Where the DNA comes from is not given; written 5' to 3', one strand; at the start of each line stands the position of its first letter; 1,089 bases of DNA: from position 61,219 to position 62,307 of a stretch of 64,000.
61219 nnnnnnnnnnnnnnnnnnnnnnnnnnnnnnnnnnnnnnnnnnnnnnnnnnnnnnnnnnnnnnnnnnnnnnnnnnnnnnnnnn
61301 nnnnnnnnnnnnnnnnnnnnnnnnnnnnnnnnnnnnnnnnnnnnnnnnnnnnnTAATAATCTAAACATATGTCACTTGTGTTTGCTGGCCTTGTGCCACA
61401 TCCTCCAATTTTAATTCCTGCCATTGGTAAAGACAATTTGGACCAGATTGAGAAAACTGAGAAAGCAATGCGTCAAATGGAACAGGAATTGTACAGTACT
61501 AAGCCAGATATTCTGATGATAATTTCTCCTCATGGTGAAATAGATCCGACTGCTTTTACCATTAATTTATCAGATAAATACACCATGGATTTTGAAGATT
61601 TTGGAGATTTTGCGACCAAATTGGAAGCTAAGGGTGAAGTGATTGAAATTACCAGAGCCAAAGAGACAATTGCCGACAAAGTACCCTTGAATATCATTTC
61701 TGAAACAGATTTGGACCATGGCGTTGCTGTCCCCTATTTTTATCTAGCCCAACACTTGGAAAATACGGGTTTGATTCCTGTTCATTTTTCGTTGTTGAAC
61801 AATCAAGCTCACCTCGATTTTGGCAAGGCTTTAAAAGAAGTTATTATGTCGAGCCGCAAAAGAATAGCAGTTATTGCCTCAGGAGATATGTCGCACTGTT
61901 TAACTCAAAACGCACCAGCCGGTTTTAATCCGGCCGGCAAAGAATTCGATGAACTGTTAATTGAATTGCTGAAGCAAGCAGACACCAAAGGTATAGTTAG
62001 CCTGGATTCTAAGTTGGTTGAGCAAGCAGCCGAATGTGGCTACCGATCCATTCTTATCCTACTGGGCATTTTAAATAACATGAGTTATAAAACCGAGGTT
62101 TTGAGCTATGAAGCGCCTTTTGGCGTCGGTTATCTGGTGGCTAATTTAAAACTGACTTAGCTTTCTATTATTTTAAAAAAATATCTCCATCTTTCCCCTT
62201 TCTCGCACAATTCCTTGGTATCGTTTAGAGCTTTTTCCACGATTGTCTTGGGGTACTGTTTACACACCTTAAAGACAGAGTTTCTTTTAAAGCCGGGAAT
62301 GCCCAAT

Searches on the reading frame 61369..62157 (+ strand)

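Call 62: search_protein_families(library=ncbifam, proteins=[window:61369-62157:+], max_evalue=0.001)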
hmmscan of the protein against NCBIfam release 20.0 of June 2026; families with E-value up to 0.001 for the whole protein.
window:61369-62157:+ (263 aa): 9 families
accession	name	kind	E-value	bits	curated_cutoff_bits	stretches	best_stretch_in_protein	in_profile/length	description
TIGR04336.1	AmmeMemoSam_B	hypoth_equivalog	3.5e-10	39.6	26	1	116-248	126-250/270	AmmeMemoRadiSam system protein B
NF001987.0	PRK00782.1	equivalog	3.4e-09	36.3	295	1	119-251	125-248/267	MEMO1 family protein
NF009901.0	PRK13364.1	subfamily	2.5e-08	33.4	290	1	34-224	37-237/279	class III extradiol dioxygenase family protein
TIGR02298.1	HpaD_Fe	equivalog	5.4e-07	29.4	315.95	1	110-244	120-263/284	3,4-dihydroxyphenylacetate 2,3-dioxygenase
NF009903.0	PRK13366.1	subfamily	4.8e-06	26.1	317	1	58-210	67-223/284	class III extradiol dioxygenase subunit beta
NF009904.0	PRK13367.1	equivalog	1.7e-05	24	412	1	39-226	42-237/426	gallate dioxygenase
NF009908.0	PRK13370.1-2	equivalog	3e-05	23.6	467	1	27-177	24-180/314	3-carboxyethylcatechol 2,3-dioxygenase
NF009902.0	PRK13365.1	subfamily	3.8e-05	22.8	299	1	62-206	70-220/298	class III extradiol dioxygenase family protein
NF009910.0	PRK13370.1-4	equivalog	4.9e-05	22.6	291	1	27-177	24-180/312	3-carboxyethylcatechol 2,3-dioxygenase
